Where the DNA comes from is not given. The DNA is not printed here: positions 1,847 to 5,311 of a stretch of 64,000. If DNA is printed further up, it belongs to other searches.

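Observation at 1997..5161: Single-polypeptide TIR / radical SAM / Cys-rich (SPASM-like) / helical-repeat fusion, a candidate novel TIR-based defence or signalling enzyme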

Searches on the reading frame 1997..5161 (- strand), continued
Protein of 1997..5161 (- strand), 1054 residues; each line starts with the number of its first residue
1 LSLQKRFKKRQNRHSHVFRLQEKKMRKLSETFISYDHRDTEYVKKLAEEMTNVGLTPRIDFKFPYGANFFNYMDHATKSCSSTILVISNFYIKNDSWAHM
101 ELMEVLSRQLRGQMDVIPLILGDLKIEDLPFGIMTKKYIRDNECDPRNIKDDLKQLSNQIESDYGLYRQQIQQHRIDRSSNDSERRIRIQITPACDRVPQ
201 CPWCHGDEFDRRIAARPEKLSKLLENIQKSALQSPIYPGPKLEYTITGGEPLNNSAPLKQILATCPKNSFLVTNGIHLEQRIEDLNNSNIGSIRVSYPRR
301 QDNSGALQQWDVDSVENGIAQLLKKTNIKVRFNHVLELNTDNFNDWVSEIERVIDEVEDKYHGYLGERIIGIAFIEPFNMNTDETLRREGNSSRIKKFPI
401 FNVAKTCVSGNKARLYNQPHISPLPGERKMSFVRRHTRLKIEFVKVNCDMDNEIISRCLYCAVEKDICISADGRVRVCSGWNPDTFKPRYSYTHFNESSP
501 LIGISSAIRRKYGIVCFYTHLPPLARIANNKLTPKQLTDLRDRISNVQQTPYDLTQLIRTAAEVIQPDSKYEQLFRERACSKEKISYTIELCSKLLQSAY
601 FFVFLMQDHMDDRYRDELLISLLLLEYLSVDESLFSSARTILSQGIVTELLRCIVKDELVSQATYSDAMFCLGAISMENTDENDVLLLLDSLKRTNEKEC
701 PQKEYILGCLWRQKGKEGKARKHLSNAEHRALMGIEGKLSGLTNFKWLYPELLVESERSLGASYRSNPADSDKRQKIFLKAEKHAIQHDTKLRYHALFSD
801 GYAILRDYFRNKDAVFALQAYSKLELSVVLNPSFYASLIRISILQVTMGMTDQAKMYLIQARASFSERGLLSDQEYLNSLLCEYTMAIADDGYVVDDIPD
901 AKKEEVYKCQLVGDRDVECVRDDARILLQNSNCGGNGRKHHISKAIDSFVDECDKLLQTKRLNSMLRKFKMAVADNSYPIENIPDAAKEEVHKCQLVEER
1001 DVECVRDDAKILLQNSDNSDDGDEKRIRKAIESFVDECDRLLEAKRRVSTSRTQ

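Call 44: search_protein_families(library=pfam, proteins=[P0013, P0015, P0016, P0018, P0019, P0023, P0009, P0010, P0014, P0020], max_evalue=0.01)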
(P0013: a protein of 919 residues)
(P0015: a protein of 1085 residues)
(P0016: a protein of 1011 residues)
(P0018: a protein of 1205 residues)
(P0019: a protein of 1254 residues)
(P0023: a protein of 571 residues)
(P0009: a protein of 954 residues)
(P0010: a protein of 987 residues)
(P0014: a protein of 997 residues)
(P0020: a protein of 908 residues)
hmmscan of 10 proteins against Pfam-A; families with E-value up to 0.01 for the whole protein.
P0013 (919 aa): 5 families
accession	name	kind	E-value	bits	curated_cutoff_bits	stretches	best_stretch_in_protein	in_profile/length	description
PF04055.27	Radical_SAM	-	1.3e-08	35.6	29.5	1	142-289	4-136/166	Radical SAM superfamily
PF13353.11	Fer4_12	-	1.9e-05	25.4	22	1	144-233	14-95/137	4Fe-4S single cluster domain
PF13181.12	TPR_8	-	0.00067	20.1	25.7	1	647-677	2-32/34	Tetratricopeptide repeat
PF13424.12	TPR_12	-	0.0063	17.1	30.1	0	646-678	45-77/77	Tetratricopeptide repeat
PF07719.23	TPR_2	-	0.0067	16.9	27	0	647-676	2-31/34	Tetratricopeptide repeat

P0015 (1085 aa): 4 families
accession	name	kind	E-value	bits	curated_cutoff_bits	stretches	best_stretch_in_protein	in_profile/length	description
PF04055.27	Radical_SAM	-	2.1e-07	31.7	29.5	1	318-438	4-115/166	Radical SAM superfamily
PF12770.12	CHAT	-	4.5e-07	30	24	1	9-163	82-259/289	CHAT domain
PF13353.11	Fer4_12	-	0.0057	17.4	22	0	319-394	13-82/137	4Fe-4S single cluster domain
PF13181.12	TPR_8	-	0.0061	17.1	25.7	0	816-847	3-34/34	Tetratricopeptide repeat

P0016 (1011 aa): 5 families
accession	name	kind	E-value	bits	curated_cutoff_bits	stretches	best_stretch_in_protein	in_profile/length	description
PF13271.11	DUF4062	-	1.6e-10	41.4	24.7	1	4-68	1-62/82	Domain of unknown function (DUF4062)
PF04055.27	Radical_SAM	-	2.6e-09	37.9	29.5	1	199-362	6-164/166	Radical SAM superfamily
PF13676.11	TIR_2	-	3.7e-05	24.6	28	1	5-91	1-89/122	TIR domain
PF13353.11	Fer4_12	-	0.0016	19.2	22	1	199-269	14-75/137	4Fe-4S single cluster domain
PF10137.14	CAP12-PCTIR_TIR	-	0.0021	18.5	24.7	0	4-74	1-67/119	CAP12/Pycsar effector protein, TIR domain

P0018 (1205 aa): 5 families
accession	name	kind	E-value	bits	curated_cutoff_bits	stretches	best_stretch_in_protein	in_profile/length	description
PF13669.12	Glyoxalase_4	-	1.4e-08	35.5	27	1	1074-1173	1-102/109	Glyoxalase/Bleomycin resistance protein/Dioxygenase superfamily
PF00903.31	Glyoxalase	-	1.2e-07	32.6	20.6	1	1073-1165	2-94/121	Glyoxalase/Bleomycin resistance protein/Dioxygenase superfamily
PF04055.27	Radical_SAM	-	1.4e-07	32.3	29.5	1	296-432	2-139/166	Radical SAM superfamily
PF13353.11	Fer4_12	-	1.3e-05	25.9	22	1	300-393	14-99/137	4Fe-4S single cluster domain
PF24391.1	HD-CE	-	0.0013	19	27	1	51-230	7-224/263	HD-CE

P0019 (1254 aa): 3 families
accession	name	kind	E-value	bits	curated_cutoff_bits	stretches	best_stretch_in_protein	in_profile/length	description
PF00903.31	Glyoxalase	-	1.3e-06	29.3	20.6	1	1117-1218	2-103/121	Glyoxalase/Bleomycin resistance protein/Dioxygenase superfamily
PF24391.1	HD-CE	-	1.3e-05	25.4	27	1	46-196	7-193/263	HD-CE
PF13669.12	Glyoxalase_4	-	5.4e-05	23.9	27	1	1118-1210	1-93/109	Glyoxalase/Bleomycin resistance protein/Dioxygenase superfamily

P0023 (571 aa): 3 families
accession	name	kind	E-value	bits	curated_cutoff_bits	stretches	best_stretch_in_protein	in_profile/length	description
PF04055.27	Radical_SAM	-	4.8e-09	37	29.5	1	295-432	2-116/166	Radical SAM superfamily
PF24391.1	HD-CE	-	1.7e-06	28.4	27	1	51-219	7-214/263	HD-CE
PF13353.11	Fer4_12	-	0.00026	21.7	22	1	300-378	15-85/137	4Fe-4S single cluster domain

P0009 (954 aa): 1 family
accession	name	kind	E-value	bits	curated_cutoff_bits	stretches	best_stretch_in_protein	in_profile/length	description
PF13676.11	TIR_2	-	1.4e-14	55.1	28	1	7-117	1-108/122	TIR domain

P0010 (987 aa): 3 families
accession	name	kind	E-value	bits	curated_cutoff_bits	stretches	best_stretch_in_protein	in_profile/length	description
PF13676.11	TIR_2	-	3.1e-12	47.5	28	1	5-114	1-106/122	TIR domain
PF01582.25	TIR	-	3.8e-05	24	21.3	1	11-102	11-102/179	TIR domain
PF04055.27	Radical_SAM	-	6.2e-05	23.7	29.5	1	164-303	2-136/166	Radical SAM superfamily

P0014 (997 aa): 3 families
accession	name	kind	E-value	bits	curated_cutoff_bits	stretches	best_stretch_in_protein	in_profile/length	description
PF13676.11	TIR_2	-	1.5e-13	51.7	28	1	6-122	1-109/122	TIR domain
PF01582.25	TIR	-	8.6e-11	42.4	21.3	1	6-99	4-97/179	TIR domain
PF04055.27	Radical_SAM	-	4.7e-10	40.3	29.5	1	165-279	2-114/166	Radical SAM superfamily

P0020 (908 aa): 3 families
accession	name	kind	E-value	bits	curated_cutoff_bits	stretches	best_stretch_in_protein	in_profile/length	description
PF13676.11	TIR_2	-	4.8e-16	59.8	28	1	9-120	1-109/122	TIR domain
PF04055.27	Radical_SAM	-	1.9e-06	28.6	29.5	1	157-255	2-106/166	Radical SAM superfamily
PF13353.11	Fer4_12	-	0.0056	17.4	22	0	160-222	13-73/137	4Fe-4S single cluster domain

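Call 53: find_encoding_contigs(protein=P0015, flank=8000, max_places=2)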
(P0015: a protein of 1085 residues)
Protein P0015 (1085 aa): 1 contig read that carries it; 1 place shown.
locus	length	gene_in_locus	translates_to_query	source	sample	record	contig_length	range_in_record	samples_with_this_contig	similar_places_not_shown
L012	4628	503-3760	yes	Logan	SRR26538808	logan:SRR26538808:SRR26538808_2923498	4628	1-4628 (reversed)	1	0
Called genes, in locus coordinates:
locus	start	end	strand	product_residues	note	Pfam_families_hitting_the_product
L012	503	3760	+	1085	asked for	PF12770:CHAT (weak), PF04055:Radical_SAM (weak)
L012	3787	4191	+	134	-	PF00903:Glyoxalase, PF12681:Glyoxalase_2 (weak), PF13669:Glyoxalase_4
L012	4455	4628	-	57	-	?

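Call 54: find_encoding_contigs(protein=P0013, flank=8000, max_places=2)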
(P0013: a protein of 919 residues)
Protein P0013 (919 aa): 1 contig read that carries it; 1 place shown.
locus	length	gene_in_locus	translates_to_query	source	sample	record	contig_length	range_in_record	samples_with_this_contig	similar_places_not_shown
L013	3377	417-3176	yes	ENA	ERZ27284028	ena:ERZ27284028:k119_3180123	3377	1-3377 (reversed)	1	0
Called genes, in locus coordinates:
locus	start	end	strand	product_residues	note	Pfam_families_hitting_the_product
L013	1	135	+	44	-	?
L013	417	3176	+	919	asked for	PF04055:Radical_SAM, PF13353:Fer4_12 (faint)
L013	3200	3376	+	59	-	?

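Call 56: find_encoding_contigs(protein=P0016, flank=8000, max_places=2)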
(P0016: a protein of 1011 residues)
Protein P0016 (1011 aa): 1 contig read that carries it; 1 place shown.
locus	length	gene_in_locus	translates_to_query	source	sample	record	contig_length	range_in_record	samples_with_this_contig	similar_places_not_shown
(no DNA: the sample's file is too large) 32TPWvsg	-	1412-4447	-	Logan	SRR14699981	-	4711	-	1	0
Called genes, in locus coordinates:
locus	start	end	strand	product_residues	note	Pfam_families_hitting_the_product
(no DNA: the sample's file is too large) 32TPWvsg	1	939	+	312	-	?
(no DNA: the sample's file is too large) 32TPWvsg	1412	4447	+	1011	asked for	PF13271:DUF4062, PF04055:Radical_SAM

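Call 60: find_related_loci(query=A1, collection=genome_contigs, flank=10000)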
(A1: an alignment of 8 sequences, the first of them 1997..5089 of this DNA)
Query A1 (1030 aa) in genome_contigs; peptide patterns used: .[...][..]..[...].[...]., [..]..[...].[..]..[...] (x = any residue, [..] = any of these).
12 stretches matched a pattern; 3 encode a relative of the query (tblastn E <= 1e-3); 3 distinct loci.
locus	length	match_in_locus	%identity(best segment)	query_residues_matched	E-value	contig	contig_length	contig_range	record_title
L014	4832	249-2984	33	4-905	2e-141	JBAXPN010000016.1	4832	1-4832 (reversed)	MAG: Candidatus Falkowbacteria bacterium isolate ELA532 MAG532_16, whole genome shotgun sequence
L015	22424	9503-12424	31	2-939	3e-110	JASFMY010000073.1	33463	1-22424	MAG: Ignavibacteria bacterium isolate D0817S12remetaG_Bin_1194 D0817S12remetaG_FD_scaffold_81_c1, whole genome shotgun s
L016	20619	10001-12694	28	41-932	5e-83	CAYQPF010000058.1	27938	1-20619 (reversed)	MAG TPA_asm: uncultured Candidatus Cloacimonadota bacterium isolate SRP302447_co4_84 genome assembly, contig: NODE_4470_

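Call 61: find_related_loci(query=A1, collection=viral_contigs, flank=10000)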
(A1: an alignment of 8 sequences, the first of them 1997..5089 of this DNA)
Query A1 (1030 aa) in viral_contigs; peptide patterns used: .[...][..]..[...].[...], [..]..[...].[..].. (x = any residue, [..] = any of these).
29 stretches matched a pattern, but none encodes a relative of the query by tblastn (E <= 1e-3).

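Call 63: find_related_loci(query=A1, collection=metagenome_contigs, flank=10000)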
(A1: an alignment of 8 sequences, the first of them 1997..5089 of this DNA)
Query A1 (1030 aa) in metagenome_contigs; peptide patterns used: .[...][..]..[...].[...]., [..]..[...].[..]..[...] (x = any residue, [..] = any of these).
45 stretches matched a pattern; 5 encode a relative of the query (tblastn E <= 1e-3); 5 distinct loci.
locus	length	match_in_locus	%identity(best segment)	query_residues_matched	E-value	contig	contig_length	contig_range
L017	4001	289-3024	33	4-905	1e-143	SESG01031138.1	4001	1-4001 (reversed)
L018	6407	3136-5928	32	8-903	3e-139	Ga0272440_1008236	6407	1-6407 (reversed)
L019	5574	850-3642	33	6-931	1e-139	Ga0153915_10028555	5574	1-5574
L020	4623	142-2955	33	6-1019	2e-140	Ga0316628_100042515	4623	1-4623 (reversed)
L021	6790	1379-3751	32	151-1019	1e-110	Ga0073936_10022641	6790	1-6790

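Call 68: search_protein_families(library=pfam, proteins=[L021:482-3760:+, L021:3786-4190:+, P0011, P0012, P0017], max_evalue=0.01)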
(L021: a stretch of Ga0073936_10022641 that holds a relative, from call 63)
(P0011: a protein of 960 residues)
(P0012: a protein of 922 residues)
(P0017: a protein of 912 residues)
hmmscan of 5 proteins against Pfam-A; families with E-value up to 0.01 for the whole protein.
L021:482-3760:+ (1092 aa): 7 families
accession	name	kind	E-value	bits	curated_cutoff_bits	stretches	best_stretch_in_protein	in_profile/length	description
PF12770.12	CHAT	-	7.1e-10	39.2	24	1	21-157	107-253/289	CHAT domain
PF04055.27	Radical_SAM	-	1.8e-07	31.9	29.5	1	316-461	3-134/166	Radical SAM superfamily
PF13353.11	Fer4_12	-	0.00017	22.3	22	1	318-433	13-113/137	4Fe-4S single cluster domain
PF19960.5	EAD7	-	0.001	19.2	32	1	225-284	1-62/62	Effector-associated domain 7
PF13181.12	TPR_8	-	0.0025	18.3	25.7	0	821-851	2-32/34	Tetratricopeptide repeat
PF07719.23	TPR_2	-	0.0031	17.9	27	0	821-849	2-30/34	Tetratricopeptide repeat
PF00515.34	TPR_1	-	0.0082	16.4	27.8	0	821-846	2-27/34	Tetratricopeptide repeat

L021:3786-4190:+ (134 aa): 4 families
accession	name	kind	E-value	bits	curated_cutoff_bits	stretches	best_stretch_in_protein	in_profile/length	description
PF00903.31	Glyoxalase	-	1.7e-15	57.9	20.6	1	5-128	2-121/121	Glyoxalase/Bleomycin resistance protein/Dioxygenase superfamily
PF13669.12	Glyoxalase_4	-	9.5e-12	45.6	27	1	6-104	1-99/109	Glyoxalase/Bleomycin resistance protein/Dioxygenase superfamily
PF13468.12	Glyoxalase_3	-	0.0001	22.9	25.1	1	5-97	1-101/176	Glyoxalase-like domain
PF12681.13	Glyoxalase_2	-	0.003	17.9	30.1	1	10-130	6-115/118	Glyoxalase-like domain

P0011 (960 aa): 3 families
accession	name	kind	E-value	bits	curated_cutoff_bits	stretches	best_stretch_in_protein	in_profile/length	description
PF13676.11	TIR_2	-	5.4e-13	49.9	28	1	4-121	1-115/122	TIR domain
PF01582.25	TIR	-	2.9e-05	24.4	21.3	1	17-135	19-143/179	TIR domain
PF13353.11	Fer4_12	-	0.0013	19.5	22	1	164-252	14-96/137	4Fe-4S single cluster domain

P0012 (922 aa): 3 families
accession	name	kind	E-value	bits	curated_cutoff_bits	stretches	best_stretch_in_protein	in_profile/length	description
PF13676.11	TIR_2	-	1.1e-11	45.7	28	1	4-101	1-96/122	TIR domain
PF04055.27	Radical_SAM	-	1.3e-05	25.9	29.5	1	163-272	1-110/166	Radical SAM superfamily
PF01582.25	TIR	-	8.9e-05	22.8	21.3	1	4-101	4-101/179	TIR domain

P0017 (912 aa): 4 families
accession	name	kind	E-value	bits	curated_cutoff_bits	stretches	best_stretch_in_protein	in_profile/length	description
PF13676.11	TIR_2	-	9.8e-12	45.9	28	1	5-121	1-109/122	TIR domain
PF04055.27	Radical_SAM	-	5.5e-08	33.6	29.5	1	152-326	1-166/166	Radical SAM superfamily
PF01582.25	TIR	-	8.9e-05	22.8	21.3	1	6-103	5-100/179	TIR domain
PF13424.12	TPR_12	-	0.0021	18.6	30.1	0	770-802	44-76/77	Tetratricopeptide repeat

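Call 77: search_protein_families(library=padloc, proteins=[P0015, P0018, P0013, P0016], max_evalue=0.01)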
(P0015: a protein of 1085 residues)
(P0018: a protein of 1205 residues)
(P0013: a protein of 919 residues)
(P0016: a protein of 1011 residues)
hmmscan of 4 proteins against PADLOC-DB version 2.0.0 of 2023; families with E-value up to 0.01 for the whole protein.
P0015 (1085 aa): 4 families
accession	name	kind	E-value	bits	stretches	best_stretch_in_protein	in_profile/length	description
PDLC02988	chat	-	5.2e-19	66.7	1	6-173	11-160/455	-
PDLC02904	pVip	-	1.2e-06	26.2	1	318-474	10-155/262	Viperins associated with kinases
PDLC02903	pVip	-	1.5e-06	25.9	1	316-436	5-104/257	Viperins not associated with kinases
PDLC02016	SAVED_CHAT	-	6.4e-06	23.3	1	5-166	289-452/498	-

P0018 (1205 aa): 0 families

P0013 (919 aa): 2 families
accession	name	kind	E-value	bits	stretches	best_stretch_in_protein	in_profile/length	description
PDLC02903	pVip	-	4.9e-11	40.6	1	144-310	9-158/257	Viperins not associated with kinases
PDLC02904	pVip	-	4.4e-09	34.2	1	145-314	13-163/262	Viperins associated with kinases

P0016 (1011 aa): 2 families
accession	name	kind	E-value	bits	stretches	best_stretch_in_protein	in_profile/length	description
PDLC02903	pVip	-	4.3e-12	44.1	1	196-351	6-147/257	Viperins not associated with kinases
PDLC02904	pVip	-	5e-10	37.3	1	198-351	11-151/262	Viperins associated with kinases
